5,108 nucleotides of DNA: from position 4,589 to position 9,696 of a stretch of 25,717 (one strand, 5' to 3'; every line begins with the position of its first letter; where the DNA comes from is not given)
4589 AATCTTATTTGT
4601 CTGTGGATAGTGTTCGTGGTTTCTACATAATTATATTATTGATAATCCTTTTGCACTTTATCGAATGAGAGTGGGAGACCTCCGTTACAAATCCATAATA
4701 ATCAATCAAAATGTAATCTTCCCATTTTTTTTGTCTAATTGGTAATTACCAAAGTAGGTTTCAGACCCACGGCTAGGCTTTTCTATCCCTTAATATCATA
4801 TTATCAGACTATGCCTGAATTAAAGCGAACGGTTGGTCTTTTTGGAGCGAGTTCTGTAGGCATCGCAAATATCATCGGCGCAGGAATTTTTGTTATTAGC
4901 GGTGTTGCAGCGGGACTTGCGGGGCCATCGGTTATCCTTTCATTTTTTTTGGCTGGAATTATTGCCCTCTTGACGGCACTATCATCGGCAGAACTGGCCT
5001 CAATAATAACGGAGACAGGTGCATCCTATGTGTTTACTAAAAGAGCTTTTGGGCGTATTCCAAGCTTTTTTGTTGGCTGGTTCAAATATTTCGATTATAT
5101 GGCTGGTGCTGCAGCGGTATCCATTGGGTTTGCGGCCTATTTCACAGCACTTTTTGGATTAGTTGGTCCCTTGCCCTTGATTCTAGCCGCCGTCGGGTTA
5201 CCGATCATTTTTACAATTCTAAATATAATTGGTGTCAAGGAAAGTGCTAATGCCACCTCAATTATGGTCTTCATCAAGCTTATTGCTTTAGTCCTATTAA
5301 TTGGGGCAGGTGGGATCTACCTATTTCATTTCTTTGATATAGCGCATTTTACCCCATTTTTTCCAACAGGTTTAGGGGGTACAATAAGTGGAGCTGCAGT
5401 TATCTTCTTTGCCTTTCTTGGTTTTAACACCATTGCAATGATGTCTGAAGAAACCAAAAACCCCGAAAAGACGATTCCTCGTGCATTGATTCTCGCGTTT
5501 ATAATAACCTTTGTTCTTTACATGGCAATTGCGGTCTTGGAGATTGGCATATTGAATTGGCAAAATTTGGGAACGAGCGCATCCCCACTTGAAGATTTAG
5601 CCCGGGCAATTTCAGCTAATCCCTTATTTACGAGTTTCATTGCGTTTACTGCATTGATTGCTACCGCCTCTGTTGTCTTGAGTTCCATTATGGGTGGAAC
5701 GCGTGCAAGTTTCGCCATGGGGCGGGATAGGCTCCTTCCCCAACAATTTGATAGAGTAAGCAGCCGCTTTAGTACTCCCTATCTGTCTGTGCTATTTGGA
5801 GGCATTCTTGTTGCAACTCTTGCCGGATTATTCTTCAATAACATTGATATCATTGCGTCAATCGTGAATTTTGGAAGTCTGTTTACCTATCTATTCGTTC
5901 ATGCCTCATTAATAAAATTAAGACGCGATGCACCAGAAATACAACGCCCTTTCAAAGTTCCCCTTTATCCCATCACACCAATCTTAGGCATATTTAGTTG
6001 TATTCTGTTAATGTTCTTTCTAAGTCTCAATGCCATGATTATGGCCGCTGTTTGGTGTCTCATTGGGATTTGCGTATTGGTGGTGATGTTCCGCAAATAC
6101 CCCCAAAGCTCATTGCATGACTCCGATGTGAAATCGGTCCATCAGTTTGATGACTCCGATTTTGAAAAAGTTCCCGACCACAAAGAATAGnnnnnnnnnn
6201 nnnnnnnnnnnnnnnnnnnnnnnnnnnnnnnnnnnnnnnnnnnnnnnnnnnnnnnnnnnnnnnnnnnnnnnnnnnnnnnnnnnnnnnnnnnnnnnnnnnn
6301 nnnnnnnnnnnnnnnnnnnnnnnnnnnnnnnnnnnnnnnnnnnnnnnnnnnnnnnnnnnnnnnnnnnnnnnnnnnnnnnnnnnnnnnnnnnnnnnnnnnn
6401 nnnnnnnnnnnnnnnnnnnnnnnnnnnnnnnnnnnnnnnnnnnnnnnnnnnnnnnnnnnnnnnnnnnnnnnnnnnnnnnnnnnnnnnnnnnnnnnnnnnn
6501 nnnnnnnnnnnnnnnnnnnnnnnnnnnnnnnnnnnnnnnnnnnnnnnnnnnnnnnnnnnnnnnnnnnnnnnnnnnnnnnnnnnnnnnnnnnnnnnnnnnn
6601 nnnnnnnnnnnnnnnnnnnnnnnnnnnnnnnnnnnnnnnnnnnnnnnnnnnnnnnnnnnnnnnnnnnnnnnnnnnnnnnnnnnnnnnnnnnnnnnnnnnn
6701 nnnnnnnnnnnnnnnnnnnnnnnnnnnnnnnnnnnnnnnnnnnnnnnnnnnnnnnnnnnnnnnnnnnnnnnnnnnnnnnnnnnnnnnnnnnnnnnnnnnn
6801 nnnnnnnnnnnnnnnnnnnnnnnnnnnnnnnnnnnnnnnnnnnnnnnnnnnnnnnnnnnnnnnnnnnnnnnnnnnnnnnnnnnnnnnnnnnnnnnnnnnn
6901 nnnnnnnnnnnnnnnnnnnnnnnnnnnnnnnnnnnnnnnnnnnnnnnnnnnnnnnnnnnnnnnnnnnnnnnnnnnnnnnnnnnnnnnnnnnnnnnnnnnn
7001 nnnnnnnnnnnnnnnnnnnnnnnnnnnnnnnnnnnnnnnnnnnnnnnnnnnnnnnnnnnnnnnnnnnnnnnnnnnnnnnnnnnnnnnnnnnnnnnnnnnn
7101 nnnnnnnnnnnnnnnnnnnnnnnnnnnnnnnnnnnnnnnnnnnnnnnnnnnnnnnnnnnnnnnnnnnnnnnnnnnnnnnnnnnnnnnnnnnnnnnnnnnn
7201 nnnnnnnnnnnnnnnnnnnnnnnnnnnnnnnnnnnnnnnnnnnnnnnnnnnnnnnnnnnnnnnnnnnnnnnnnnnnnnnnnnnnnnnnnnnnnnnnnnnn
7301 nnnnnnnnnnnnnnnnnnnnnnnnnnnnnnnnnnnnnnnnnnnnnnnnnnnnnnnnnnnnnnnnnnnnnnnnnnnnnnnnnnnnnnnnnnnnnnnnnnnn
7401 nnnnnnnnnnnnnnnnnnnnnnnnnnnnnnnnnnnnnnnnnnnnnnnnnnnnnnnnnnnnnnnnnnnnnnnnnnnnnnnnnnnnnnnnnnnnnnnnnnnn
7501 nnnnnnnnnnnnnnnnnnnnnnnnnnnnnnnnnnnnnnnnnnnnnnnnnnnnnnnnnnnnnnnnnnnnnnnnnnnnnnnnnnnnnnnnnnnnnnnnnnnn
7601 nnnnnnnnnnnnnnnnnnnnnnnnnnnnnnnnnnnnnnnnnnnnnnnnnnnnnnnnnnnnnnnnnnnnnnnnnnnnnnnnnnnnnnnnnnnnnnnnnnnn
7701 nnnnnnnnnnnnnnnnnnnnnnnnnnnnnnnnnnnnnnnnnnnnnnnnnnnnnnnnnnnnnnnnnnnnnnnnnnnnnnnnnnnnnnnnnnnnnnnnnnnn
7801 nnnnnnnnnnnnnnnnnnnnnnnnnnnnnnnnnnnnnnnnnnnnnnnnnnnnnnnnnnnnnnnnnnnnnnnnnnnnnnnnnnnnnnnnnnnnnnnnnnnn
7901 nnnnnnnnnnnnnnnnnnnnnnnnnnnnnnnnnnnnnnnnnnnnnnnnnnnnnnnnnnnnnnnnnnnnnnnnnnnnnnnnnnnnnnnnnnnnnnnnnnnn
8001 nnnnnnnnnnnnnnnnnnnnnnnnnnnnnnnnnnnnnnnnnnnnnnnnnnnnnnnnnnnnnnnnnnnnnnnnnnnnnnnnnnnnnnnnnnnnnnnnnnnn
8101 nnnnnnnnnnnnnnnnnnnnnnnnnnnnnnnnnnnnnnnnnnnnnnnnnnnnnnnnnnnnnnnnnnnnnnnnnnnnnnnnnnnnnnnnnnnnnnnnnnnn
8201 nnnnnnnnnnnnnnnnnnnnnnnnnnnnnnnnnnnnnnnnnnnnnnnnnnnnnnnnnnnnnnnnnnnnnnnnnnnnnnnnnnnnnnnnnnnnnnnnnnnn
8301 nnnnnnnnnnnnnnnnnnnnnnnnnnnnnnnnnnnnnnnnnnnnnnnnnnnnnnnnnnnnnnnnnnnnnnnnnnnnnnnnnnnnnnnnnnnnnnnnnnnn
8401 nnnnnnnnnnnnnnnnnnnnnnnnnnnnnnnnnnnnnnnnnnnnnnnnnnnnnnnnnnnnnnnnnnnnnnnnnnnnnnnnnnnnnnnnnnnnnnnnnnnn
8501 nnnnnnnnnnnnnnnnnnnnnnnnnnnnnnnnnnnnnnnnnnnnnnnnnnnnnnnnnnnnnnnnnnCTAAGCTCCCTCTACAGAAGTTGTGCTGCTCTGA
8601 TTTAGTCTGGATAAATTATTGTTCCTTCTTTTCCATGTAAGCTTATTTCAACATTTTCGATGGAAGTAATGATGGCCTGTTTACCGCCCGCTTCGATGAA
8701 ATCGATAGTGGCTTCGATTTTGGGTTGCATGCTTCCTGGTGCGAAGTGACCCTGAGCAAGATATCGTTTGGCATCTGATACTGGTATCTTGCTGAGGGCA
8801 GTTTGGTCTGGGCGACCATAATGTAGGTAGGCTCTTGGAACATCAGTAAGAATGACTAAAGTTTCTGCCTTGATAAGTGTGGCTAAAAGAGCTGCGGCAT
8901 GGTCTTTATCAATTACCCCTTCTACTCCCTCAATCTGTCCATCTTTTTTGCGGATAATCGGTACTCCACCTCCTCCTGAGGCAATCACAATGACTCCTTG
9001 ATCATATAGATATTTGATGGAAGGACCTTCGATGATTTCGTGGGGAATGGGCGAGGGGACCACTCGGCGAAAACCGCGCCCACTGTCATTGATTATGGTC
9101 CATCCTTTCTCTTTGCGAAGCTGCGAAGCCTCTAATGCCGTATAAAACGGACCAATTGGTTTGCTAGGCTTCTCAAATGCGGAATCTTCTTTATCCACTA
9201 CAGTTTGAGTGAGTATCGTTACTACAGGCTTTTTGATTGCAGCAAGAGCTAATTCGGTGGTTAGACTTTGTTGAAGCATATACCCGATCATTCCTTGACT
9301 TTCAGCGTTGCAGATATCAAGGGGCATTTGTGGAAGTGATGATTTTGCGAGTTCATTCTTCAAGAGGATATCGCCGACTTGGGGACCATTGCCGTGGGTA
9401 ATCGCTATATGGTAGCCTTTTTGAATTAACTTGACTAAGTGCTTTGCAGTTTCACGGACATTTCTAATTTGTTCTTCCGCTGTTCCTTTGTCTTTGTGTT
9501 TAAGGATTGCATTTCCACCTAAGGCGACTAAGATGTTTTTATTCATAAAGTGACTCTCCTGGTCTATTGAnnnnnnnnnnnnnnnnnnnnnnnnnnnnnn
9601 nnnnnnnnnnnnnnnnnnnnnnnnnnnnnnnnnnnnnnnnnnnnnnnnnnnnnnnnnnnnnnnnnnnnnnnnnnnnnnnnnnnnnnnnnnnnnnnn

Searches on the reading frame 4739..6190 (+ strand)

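Call 5: search_protein_families(library=pfam, proteins=[window:4739-6190:+], max_evalue=0.01)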
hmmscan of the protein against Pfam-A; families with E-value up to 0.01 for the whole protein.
window:4739-6190:+ (483 aa): 4 families
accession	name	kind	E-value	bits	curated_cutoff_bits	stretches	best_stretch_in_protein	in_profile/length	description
PF13520.12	AA_permease_2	-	3.8e-57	194.6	27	1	33-441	2-420/427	Amino acid permease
PF00324.27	AA_permease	-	3.2e-50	171.6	24.6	1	39-435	4-427/470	Amino acid permease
PF03845.19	Spore_permease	-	7.4e-09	35.3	23.4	1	43-314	13-276/321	Spore germination protein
PF13906.12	AA_permease_C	-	5.5e-06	26.8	27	1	405-448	1-44/51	C-terminus of AA_permease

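Call 6: search_protein_families(library=ncbifam, proteins=[window:4739-6190:+], max_evalue=0.01)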
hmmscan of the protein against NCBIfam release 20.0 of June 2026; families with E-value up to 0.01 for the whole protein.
window:4739-6190:+ (483 aa): 33 families (the best 25 are shown)
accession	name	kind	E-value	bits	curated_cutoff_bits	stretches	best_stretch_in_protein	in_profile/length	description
TIGR00909.1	2A0306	subfamily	1.4e-96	324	556.8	1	28-448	1-427/429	amino acid transporter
NF053761.1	BrChAATpBcaP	equivalog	1.5e-91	307.8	690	1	20-453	12-454/460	branched-chain amino acid transporter BcaP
TIGR00906.1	2A0303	subfamily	8.9e-53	179.6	681.7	3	150-396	168-428/602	cationic amino acid transport permease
TIGR00908.1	2A0305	equivalog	2e-49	168.7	381.75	1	26-454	3-429/442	ethanolamine permease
NF008466.1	PRK11357.1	equivalog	1.8e-34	119.5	800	1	27-456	5-431/446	fructoselysine/psicoselysine transporter FrlA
TIGR00911.1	2A0308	subfamily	2.7e-33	115.2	701.8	1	27-460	43-485/505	L-type amino acid transporter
TIGR00905.1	2A0302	subfamily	4.1e-32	111.6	409.05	1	30-459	7-444/473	basic amino acid/polyamine antiporter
TIGR01773.1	GABAperm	equivalog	1.3e-24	86.8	678.1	1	40-450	22-448/452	GABA permease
NF008272.0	PRK11049.1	equivalog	1e-23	84.1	732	1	29-445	20-456/470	D-serine/D-alanine/glycine transporter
NF007602.0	PRK10249.1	equivalog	1.3e-23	83.7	851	1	38-452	29-453/458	phenylalanine transporter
NF007876.0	PRK10580.1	equivalog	2.3e-23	82.8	736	1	28-456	7-445/457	proline-specific permease ProY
NF007929.0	PRK10644.1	equivalog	1.6e-20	73.2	574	1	30-452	8-425/445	arginine/agmatine antiporter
NF008484.0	PRK11387.1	equivalog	1.6e-18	66.9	716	1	24-448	8-448/471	S-methylmethionine permease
NF011623.0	PRK15049.1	equivalog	2.4e-18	66.3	773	1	39-451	37-466/499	L-asparagine permease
TIGR00913.1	2A0310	subfamily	5.2e-17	61.7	578.7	2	221-435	206-436/480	amino acid permease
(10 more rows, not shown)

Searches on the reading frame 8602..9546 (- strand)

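Call 5: search_protein_families(library=pfam, proteins=[window:8602-9546:-], max_evalue=0.01)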
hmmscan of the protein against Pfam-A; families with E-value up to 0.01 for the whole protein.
window:8602-9546:- (314 aa): 1 family
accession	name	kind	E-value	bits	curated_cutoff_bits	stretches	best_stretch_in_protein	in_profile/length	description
PF00696.33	AA_kinase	-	4.4e-28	99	24.9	1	5-295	3-234/234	Amino acid kinase family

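Call 6: search_protein_families(library=ncbifam, proteins=[window:8602-9546:-], max_evalue=0.01)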
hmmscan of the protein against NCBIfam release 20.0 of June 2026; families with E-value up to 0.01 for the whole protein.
window:8602-9546:- (314 aa): 11 families
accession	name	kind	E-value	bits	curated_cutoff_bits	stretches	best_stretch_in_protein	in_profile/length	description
TIGR00746.1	arcC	equivalog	1.5e-123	411.7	358.25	1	3-312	1-308/309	carbamate kinase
NF009007.0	PRK12352.1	subfamily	1.1e-113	379.3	266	1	1-311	1-313/316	carbamate kinase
NF009008.0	PRK12354.1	subfamily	1.4e-103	346.3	361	1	4-312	2-299/308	carbamate kinase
NF006926.0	PRK09411.1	equivalog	1.8e-83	280.2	416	1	3-312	2-296/297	carbamate kinase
TIGR00761.1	argB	equivalog_domain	2.3e-14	53.5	151.3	1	195-293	137-231/231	acetylglutamate kinase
NF010659.0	PRK14058.1-1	equivalog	6.6e-09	35.3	223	1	193-295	150-248/267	[LysW]-aminoadipate kinase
TIGR01027.1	proB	equivalog_domain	6.7e-07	28.8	186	1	195-297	126-234/363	glutamate 5-kinase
NF010661.0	PRK14058.1-3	equivalog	3.8e-06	26.2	251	1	194-297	157-254/283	acetylglutamate/acetylaminoadipate kinase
NF010662.0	PRK14058.1-4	equivalog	8.1e-05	21.9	194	1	211-311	167-261/264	[LysW]-aminoadipate/[LysW]-glutamate kinase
TIGR01092.1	P5CS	equivalog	0.00026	19.3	796.75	1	199-298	156-256/715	delta l-pyrroline-5-carboxylate synthetase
TIGR02076.1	pyrH_arch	equivalog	0.0057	16.3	158.05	0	212-300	116-206/222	UMP kinase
